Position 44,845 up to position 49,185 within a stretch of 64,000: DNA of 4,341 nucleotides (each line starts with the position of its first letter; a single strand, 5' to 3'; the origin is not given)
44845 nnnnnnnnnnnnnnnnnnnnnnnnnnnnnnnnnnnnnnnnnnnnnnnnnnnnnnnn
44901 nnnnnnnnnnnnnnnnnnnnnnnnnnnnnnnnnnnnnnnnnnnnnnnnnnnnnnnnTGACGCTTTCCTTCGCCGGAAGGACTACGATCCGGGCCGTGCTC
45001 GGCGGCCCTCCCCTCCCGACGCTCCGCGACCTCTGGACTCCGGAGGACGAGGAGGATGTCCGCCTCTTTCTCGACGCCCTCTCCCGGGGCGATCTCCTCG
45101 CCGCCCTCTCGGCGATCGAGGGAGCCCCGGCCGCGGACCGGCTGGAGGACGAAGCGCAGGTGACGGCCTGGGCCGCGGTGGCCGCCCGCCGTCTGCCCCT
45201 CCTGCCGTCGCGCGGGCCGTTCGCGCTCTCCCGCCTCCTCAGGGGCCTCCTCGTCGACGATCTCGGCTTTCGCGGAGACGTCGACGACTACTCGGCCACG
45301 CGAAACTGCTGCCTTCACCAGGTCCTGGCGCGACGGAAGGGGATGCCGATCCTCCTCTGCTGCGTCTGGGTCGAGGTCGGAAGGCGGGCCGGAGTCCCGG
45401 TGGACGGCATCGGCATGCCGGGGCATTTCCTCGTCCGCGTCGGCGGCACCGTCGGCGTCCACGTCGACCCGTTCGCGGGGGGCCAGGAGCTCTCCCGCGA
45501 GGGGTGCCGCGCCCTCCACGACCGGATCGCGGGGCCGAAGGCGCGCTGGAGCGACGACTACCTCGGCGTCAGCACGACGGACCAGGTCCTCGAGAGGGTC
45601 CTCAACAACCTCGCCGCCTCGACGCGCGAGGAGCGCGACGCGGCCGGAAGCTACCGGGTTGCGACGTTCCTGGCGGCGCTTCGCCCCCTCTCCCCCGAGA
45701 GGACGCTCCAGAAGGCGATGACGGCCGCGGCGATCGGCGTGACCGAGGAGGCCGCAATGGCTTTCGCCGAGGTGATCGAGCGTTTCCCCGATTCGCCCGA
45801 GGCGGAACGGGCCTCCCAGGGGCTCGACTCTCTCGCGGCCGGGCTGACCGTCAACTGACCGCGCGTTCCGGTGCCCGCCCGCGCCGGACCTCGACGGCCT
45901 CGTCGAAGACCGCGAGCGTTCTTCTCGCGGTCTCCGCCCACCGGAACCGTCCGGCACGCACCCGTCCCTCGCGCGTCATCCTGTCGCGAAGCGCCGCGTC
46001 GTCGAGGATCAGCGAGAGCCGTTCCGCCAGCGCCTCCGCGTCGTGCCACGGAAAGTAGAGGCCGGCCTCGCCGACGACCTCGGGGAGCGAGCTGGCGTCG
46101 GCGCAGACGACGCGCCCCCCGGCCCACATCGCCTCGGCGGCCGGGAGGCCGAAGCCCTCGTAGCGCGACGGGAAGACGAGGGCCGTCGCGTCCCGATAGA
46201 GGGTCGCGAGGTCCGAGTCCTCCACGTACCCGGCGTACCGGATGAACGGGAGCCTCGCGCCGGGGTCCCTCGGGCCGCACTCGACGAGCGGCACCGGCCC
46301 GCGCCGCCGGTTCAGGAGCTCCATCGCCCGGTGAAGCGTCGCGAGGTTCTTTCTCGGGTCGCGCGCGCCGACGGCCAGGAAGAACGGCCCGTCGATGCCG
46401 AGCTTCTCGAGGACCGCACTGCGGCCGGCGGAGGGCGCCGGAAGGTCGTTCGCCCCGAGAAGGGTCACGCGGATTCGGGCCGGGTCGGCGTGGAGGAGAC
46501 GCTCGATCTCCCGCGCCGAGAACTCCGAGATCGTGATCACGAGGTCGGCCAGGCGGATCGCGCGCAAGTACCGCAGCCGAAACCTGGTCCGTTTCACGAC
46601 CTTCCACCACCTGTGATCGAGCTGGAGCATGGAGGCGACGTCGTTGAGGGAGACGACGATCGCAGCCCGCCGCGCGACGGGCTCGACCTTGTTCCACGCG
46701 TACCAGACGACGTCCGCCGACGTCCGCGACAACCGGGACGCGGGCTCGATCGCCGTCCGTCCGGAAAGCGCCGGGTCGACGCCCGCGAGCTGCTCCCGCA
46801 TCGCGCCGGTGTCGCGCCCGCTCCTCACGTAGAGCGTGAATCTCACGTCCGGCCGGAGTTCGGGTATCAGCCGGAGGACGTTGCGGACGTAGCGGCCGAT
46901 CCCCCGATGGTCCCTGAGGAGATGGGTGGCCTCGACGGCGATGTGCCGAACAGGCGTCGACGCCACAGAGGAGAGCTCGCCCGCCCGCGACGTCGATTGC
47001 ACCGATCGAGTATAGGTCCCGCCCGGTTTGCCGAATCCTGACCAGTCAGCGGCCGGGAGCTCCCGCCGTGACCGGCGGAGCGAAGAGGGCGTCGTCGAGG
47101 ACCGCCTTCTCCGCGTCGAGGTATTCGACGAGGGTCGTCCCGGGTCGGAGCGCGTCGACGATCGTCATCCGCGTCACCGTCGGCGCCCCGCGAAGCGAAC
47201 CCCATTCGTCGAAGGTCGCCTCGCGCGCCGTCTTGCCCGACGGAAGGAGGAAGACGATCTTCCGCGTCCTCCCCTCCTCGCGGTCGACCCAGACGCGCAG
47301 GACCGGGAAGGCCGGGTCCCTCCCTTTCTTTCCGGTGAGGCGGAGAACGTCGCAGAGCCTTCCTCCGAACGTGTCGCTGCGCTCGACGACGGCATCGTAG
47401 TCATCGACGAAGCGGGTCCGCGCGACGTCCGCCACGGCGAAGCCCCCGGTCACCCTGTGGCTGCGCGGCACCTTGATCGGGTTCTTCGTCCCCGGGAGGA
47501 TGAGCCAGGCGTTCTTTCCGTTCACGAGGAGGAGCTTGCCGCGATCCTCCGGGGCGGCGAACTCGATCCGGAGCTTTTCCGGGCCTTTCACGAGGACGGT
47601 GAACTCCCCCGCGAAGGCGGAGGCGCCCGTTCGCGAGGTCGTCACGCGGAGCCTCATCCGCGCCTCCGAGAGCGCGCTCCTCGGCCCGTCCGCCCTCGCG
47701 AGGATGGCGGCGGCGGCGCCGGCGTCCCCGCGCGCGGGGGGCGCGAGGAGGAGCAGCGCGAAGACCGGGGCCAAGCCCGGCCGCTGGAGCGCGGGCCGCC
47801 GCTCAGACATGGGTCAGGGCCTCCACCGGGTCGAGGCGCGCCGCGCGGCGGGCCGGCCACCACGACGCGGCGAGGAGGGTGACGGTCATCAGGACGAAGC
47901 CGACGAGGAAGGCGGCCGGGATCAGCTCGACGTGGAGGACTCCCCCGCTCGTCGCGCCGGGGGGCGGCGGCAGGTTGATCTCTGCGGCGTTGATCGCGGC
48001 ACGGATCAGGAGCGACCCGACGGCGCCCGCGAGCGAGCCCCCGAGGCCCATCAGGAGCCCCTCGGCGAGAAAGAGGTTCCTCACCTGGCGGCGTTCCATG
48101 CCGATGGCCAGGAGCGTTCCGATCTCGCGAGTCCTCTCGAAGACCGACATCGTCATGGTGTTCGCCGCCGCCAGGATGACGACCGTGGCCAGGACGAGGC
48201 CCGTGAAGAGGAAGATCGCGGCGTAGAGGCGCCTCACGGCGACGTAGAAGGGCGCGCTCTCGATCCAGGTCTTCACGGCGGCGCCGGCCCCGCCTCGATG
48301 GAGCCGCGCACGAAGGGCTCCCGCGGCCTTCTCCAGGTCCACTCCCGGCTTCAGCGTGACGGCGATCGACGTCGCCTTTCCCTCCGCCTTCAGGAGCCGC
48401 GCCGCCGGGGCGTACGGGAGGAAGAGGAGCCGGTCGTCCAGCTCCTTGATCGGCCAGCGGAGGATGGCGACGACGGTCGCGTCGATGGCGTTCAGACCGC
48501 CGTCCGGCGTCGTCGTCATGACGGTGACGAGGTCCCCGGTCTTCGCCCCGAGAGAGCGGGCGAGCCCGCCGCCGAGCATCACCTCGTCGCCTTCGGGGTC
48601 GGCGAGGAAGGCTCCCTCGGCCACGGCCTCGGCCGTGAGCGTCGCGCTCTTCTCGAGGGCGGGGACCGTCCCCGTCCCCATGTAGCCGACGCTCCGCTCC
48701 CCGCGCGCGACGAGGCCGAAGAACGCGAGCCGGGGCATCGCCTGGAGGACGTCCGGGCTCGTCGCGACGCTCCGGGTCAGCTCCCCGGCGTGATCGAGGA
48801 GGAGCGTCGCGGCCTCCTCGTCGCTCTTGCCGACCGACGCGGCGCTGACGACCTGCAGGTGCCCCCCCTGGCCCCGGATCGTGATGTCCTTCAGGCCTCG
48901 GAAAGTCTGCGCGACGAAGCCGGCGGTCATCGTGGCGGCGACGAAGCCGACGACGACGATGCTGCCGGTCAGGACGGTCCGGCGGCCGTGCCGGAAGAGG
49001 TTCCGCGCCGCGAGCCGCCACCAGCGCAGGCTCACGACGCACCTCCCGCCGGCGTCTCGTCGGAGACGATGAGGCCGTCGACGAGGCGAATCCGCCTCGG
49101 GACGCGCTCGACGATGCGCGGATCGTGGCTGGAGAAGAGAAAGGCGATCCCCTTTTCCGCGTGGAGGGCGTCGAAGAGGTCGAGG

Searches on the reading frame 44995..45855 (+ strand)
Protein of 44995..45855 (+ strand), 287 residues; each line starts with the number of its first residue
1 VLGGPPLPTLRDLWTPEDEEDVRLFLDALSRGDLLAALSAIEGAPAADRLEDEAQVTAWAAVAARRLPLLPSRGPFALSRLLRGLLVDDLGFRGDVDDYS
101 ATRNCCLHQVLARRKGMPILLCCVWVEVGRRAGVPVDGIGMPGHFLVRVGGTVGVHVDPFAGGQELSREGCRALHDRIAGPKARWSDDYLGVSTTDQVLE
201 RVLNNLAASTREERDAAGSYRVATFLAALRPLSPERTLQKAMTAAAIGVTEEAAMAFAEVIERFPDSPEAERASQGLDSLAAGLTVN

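Call 8: search_protein_families(library=pfam, proteins=[window:44995-45855:+], max_evalue=0.1)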
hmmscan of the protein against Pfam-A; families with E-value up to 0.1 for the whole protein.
window:44995-45855:+ (287 aa): 3 families
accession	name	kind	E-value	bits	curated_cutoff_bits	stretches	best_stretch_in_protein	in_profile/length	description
PF13369.12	Transglut_core2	-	2.4e-41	141.2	23.5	1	55-204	6-155/155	Transglutaminase-like superfamily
PF13371.12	TPR_9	-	0.0069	16.8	35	1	212-275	7-70/73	Tetratricopeptide repeat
PF13174.12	TPR_6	-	0.01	16.9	26.3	1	239-267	5-33/33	Tetratricopeptide repeat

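Call 9: search_protein_families(library=ncbifam, proteins=[window:44995-45855:+], max_evalue=0.1)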
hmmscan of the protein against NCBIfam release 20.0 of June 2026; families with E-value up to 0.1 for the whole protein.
window:44995-45855:+ (287 aa): 4 families
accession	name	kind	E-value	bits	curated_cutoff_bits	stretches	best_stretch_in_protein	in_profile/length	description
NF008188.0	PRK10941.1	equivalog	5.8e-08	32.5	391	1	81-272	62-253/269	invasion regulator SirB1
TIGR02795.1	tol_pal_ybgF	equivalog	6.9e-06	26.7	90.1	1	206-275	48-117/119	tol-pal system protein YbgF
TIGR03302.1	OM_YfiO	subfamily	0.016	14.7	81.4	1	250-281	131-162/239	outer membrane protein assembly factor BamD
TIGR02552.1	LcrH_SycD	equivalog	0.044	13.5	104.8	1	211-272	66-124/136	SycD/LcrH family type III secretion system chaperone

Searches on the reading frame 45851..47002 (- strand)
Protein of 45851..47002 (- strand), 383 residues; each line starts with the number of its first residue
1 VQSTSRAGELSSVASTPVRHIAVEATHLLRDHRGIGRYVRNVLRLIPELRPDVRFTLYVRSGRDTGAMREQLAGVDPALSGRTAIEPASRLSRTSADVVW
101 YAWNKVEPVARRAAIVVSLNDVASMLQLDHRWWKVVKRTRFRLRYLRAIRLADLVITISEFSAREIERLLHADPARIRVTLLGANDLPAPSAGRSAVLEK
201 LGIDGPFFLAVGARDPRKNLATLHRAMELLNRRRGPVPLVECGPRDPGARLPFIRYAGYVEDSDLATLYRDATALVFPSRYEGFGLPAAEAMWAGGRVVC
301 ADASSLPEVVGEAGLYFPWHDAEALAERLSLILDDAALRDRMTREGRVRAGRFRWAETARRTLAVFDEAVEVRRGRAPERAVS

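Call 42: search_protein_families(library=pfam, proteins=[window:45851-47002:-], max_evalue=0.001)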
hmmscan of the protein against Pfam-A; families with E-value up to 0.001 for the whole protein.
window:45851-47002:- (383 aa): 5 families
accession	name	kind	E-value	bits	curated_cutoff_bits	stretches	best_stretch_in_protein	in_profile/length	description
PF00534.26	Glycos_transf_1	-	6.3e-23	81.6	26.4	1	204-347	14-170/172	Glycosyl transferases group 1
PF13692.12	Glyco_trans_1_4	-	6.6e-20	72.3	27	1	207-335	3-142/142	Glycosyl transferases group 1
PF20706.3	GT4-conflict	-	4.3e-07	29.7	26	1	261-363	270-372/385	Family 4 Glycosyltransferase in conflict systems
PF13439.12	Glyco_transf_4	-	0.00041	20.8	28.5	1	88-180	65-162/170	Glycosyltransferase Family 4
PF13524.12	Glyco_trans_1_2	-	0.00055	20.4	25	0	254-361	29-141/144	Glycosyl transferase-like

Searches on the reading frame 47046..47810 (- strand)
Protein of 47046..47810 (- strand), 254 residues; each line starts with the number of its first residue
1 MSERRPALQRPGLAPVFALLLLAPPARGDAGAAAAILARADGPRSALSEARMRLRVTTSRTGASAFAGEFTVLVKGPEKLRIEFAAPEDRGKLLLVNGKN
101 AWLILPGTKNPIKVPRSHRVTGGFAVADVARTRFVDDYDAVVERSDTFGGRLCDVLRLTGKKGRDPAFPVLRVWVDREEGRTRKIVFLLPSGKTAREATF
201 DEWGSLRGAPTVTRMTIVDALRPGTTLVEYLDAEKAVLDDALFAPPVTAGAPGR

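Call 42: search_protein_families(library=pfam, proteins=[window:47046-47810:-], max_evalue=0.001)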
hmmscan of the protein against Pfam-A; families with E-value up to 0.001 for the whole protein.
window:47046-47810:- (254 aa): 1 family
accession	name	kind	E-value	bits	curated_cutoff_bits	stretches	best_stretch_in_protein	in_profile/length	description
PF17131.11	LolA_like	-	1.5e-25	90.3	30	1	79-244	4-178/184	Outer membrane lipoprotein-sorting protein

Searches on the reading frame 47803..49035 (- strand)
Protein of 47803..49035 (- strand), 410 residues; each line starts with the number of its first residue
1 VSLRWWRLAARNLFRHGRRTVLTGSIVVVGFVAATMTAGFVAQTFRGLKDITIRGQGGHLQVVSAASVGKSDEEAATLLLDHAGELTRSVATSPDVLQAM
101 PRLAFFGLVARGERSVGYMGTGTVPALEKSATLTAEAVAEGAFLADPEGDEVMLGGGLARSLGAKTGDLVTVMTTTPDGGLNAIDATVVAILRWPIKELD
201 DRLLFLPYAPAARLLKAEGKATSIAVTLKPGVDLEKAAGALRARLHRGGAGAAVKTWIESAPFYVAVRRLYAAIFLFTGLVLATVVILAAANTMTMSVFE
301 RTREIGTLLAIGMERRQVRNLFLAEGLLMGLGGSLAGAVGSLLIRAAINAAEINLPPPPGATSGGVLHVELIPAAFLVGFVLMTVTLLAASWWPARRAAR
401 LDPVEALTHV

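Call 42: search_protein_families(library=pfam, proteins=[window:47803-49035:-], max_evalue=0.001)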
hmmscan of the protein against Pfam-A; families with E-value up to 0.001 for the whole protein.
window:47803-49035:- (410 aa): 2 families
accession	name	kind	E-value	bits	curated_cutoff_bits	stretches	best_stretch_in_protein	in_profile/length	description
PF02687.27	FtsX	-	1.2e-19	71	25.5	1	278-403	3-120/120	FtsX-like permease C-terminal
PF12704.14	MacB_PCD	-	2.5e-12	47.9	27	1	20-243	1-206/207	MacB-like periplasmic core domain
